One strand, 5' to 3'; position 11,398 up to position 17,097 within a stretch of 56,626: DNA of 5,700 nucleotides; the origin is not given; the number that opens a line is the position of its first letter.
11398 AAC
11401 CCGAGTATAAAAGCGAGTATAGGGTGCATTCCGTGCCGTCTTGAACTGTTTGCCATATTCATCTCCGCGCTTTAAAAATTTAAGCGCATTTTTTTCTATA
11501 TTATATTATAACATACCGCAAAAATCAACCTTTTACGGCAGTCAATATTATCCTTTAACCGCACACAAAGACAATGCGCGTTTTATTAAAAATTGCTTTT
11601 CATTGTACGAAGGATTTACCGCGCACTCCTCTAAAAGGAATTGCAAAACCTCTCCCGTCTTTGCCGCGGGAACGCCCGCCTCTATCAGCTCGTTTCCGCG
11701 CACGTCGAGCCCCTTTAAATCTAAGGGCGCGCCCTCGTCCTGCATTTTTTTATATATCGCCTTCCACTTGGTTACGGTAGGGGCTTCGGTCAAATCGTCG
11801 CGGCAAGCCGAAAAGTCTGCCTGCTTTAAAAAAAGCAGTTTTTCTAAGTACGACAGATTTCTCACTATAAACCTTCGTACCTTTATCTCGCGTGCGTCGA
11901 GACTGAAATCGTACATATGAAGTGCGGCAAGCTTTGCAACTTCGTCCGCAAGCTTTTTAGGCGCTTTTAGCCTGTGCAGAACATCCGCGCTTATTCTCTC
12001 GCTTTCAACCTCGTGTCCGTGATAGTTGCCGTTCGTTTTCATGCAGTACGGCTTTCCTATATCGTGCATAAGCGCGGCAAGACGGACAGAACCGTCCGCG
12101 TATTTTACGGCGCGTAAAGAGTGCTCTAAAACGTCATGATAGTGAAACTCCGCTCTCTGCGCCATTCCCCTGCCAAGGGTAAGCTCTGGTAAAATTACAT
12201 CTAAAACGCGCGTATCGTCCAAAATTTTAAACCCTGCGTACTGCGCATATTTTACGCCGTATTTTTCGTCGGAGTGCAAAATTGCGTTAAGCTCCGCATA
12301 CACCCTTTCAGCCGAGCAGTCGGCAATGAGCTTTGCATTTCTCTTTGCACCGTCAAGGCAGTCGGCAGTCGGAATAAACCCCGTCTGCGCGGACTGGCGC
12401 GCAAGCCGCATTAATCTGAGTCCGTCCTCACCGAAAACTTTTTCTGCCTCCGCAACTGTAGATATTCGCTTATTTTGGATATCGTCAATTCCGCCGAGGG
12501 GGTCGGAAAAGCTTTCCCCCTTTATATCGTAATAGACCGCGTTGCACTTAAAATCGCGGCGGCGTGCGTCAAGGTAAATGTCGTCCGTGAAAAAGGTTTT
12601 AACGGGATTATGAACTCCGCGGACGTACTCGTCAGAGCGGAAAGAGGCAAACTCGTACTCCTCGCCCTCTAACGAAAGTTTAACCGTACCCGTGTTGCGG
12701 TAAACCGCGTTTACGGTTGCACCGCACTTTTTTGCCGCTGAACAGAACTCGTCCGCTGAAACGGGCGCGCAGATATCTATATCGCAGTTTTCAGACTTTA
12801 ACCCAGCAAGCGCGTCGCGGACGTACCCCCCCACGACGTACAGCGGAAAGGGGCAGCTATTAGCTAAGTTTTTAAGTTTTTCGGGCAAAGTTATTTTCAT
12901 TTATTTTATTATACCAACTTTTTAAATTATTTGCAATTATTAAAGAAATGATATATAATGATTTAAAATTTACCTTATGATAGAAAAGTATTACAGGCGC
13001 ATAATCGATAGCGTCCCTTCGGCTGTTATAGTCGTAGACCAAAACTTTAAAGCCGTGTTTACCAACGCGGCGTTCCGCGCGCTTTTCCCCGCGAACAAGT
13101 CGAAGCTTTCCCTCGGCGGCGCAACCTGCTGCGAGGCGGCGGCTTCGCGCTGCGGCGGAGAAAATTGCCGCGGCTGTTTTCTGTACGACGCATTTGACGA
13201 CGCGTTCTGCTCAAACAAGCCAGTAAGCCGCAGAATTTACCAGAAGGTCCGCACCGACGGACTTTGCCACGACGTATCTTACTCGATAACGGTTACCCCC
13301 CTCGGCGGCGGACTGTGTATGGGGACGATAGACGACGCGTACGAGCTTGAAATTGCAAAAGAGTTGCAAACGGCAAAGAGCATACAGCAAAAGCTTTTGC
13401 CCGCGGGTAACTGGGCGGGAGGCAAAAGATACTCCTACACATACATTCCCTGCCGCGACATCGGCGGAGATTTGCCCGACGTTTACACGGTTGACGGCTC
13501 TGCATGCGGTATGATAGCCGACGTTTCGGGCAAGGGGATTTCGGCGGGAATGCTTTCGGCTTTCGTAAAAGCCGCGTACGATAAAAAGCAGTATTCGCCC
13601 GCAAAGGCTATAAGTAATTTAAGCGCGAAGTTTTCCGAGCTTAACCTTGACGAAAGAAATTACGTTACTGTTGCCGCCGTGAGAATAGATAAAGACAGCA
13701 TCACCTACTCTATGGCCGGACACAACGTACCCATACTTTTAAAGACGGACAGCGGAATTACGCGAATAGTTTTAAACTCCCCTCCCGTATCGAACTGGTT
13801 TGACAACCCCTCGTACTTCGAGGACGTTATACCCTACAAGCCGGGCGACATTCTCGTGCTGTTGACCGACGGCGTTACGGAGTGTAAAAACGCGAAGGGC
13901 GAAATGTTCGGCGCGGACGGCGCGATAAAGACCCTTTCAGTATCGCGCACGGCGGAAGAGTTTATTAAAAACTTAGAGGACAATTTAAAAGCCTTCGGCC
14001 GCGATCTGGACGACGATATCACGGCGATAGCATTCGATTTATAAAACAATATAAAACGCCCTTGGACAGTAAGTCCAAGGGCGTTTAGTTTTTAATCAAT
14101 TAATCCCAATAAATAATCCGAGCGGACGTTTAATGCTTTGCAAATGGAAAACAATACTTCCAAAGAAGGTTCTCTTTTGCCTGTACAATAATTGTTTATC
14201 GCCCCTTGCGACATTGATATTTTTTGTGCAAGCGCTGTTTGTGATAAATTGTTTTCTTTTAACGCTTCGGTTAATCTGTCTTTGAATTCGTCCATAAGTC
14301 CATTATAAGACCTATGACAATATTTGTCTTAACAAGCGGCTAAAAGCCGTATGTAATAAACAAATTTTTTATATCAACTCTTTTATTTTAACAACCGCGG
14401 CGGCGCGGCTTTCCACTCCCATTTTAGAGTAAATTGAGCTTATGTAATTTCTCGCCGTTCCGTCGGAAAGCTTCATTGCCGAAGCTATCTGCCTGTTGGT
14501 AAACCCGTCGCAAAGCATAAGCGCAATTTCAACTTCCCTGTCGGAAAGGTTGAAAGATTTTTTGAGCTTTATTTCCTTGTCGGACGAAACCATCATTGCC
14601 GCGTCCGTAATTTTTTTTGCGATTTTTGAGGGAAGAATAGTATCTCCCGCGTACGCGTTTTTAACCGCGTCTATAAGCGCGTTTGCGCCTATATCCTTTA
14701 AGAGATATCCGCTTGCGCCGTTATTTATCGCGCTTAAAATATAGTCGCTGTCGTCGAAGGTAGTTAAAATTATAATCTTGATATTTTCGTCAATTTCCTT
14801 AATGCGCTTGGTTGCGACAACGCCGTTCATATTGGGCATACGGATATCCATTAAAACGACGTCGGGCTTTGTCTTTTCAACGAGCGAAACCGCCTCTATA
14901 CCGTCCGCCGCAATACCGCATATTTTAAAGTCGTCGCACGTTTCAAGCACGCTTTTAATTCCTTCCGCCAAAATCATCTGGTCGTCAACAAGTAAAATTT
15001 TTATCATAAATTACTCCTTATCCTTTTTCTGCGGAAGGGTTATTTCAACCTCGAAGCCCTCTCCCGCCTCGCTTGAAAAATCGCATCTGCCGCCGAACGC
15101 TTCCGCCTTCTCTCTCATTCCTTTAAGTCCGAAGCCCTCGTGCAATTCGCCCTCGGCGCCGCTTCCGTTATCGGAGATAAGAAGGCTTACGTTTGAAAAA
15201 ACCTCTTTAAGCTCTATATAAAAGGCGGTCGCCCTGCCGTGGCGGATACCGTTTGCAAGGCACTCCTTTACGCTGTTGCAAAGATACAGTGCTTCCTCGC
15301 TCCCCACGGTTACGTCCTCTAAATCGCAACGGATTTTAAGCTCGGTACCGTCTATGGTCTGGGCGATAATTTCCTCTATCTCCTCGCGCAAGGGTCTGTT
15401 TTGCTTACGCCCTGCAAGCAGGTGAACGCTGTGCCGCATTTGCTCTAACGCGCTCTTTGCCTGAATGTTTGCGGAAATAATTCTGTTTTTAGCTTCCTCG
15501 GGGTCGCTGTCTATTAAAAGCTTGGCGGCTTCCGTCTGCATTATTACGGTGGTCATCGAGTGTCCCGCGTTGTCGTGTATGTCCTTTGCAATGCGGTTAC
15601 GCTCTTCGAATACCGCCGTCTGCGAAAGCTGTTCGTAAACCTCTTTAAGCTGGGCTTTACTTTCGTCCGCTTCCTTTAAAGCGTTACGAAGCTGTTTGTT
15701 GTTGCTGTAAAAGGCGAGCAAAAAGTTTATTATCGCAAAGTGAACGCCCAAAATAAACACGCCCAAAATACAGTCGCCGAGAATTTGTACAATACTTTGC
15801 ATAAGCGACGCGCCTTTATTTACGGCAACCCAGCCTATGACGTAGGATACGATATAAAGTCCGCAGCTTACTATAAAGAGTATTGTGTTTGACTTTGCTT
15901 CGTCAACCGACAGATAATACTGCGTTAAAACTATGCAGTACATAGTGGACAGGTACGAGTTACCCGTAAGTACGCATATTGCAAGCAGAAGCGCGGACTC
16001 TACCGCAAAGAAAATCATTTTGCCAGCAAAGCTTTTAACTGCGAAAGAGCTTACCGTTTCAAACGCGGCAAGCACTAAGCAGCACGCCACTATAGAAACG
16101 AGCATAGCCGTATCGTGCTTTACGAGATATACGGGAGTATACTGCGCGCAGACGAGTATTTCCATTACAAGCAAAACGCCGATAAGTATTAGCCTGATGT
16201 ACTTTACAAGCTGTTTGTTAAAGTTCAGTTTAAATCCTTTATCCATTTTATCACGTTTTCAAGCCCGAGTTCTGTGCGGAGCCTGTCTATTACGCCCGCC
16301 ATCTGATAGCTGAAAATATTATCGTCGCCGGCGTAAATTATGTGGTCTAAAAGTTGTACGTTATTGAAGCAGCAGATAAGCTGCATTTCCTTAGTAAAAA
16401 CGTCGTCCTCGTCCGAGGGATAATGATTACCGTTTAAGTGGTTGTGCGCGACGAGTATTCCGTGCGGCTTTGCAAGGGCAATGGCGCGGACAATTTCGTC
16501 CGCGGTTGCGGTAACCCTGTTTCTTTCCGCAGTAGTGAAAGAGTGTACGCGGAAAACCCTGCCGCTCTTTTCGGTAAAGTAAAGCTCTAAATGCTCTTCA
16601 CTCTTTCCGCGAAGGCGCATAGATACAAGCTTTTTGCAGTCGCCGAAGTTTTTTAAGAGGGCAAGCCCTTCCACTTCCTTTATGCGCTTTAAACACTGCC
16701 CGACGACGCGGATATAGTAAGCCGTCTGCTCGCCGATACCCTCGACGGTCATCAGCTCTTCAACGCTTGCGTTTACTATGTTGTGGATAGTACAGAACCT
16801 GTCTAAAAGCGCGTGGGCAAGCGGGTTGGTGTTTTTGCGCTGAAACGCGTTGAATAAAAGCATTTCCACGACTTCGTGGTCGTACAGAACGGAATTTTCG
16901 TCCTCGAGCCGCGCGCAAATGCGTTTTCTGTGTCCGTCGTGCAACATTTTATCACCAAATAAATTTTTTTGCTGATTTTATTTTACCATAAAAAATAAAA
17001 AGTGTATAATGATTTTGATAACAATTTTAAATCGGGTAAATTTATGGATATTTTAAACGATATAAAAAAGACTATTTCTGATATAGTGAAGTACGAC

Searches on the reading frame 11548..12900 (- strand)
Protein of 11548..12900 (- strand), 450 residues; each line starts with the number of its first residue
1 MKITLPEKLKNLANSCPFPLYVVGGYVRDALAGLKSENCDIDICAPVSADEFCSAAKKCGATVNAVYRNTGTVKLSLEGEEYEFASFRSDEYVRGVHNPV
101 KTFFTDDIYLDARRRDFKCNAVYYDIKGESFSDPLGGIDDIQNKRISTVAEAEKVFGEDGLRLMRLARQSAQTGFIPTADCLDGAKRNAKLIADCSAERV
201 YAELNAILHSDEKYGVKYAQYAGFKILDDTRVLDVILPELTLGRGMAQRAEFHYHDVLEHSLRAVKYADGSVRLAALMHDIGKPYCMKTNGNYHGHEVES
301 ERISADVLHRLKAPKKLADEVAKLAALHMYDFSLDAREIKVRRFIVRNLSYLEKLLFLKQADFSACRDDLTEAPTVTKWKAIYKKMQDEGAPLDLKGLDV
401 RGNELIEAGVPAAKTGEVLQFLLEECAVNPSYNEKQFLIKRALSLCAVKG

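Call 54: search_protein_families(library=pfam, proteins=[window:11548-12900:-])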
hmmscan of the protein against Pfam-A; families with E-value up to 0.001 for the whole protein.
window:11548-12900:- (450 aa): 3 families
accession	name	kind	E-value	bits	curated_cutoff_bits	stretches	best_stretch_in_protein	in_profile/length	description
PF01743.26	PolyA_pol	-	3.4e-23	82.8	23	1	20-146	1-125/126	Poly A polymerase head domain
PF01966.28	HD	-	2.9e-08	34.4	22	1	259-352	3-113/116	HD domain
PF12627.12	PolyA_pol_RNAbd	-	1e-07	32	22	1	175-240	2-60/64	Probable RNA and SrmB- binding site of polymerase A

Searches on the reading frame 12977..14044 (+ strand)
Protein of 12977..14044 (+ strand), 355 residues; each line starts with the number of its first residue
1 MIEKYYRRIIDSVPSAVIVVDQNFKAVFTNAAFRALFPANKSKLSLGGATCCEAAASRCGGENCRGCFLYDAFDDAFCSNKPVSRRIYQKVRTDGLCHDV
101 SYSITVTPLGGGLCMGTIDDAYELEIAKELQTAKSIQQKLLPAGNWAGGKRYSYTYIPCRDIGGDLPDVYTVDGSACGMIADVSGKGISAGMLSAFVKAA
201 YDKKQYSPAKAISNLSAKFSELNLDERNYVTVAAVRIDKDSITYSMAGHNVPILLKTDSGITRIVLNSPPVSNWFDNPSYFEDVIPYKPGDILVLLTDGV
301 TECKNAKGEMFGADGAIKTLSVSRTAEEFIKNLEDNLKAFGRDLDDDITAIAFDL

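Call 55: search_protein_families(library=pfam, proteins=[window:12977-14044:+])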
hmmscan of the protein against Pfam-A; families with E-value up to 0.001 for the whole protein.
window:12977-14044:+ (355 aa): 2 families
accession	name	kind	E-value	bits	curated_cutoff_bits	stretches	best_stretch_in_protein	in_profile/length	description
PF07228.17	SpoIIE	-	1.6e-27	97.1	25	1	177-353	6-189/192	Stage II sporulation protein E (SpoIIE)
PF00989.32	PAS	-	0.00078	19.9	22.6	0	5-38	2-35/113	PAS fold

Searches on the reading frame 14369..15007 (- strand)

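Call 55: search_protein_families(library=pfam, proteins=[window:14369-15007:-])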
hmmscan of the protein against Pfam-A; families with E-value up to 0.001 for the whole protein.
window:14369-15007:- (212 aa): 2 families
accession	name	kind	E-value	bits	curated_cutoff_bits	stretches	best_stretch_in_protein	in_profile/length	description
PF00072.30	Response_reg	-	1.2e-27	96.7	30.2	1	4-116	1-111/111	Response regulator receiver domain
PF00196.25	GerE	-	3.3e-15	55.9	23.5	1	153-206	2-55/57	Bacterial regulatory proteins, luxR family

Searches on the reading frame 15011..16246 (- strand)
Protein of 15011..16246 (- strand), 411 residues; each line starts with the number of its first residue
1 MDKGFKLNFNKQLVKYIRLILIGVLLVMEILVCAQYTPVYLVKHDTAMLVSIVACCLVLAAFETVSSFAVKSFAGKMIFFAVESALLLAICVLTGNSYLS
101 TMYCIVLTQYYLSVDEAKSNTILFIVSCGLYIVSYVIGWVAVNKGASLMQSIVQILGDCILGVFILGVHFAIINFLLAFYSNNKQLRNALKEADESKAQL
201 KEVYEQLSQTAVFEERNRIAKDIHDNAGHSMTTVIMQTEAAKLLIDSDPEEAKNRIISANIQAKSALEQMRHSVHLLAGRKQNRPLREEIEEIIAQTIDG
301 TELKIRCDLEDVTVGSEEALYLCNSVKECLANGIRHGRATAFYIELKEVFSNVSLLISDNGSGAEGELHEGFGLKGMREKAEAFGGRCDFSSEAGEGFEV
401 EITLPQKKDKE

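Call 55: search_protein_families(library=pfam, proteins=[window:15011-16246:-])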
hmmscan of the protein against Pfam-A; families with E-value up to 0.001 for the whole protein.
window:15011-16246:- (411 aa): 2 families
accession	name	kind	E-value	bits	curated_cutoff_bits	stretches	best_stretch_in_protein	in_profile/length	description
PF07730.19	HisKA_3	-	2.7e-16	60.3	24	1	215-278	1-64/68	Histidine kinase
PF02518.31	HATPase_c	-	3.2e-09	37.6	26.4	1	324-407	8-110/111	Histidine kinase-, DNA gyrase B-, and HSP90-like ATPase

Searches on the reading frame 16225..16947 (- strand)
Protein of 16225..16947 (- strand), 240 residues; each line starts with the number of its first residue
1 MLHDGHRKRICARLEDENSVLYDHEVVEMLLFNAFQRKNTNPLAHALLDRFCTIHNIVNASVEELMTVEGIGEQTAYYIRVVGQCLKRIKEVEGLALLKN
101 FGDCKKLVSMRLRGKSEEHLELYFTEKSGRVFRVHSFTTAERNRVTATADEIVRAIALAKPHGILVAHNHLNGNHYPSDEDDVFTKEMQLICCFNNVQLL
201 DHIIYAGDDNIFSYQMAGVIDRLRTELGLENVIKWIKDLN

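Call 55: search_protein_families(library=pfam, proteins=[window:16225-16947:-])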
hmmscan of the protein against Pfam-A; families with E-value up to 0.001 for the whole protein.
window:16225-16947:- (240 aa): 5 families
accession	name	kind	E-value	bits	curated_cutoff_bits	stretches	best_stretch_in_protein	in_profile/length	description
PF04002.20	RadC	-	1.2e-18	67.7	22.1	1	102-217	5-119/121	RadC-like JAB domain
PF00633.29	HHH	-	1.3e-07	31.5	24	1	54-77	2-25/30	Helix-hairpin-helix motif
PF12826.13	HHH_2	-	7.1e-07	29.7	27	1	43-80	15-52/64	Helix-hairpin-helix motif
PF14520.12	HHH_5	-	1.3e-06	29.2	27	1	43-76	14-48/57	Helix-hairpin-helix domain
PF20582.4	UPF0758_N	-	4.9e-05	23.8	27.1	1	18-76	19-76/77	UPF0758 N-terminal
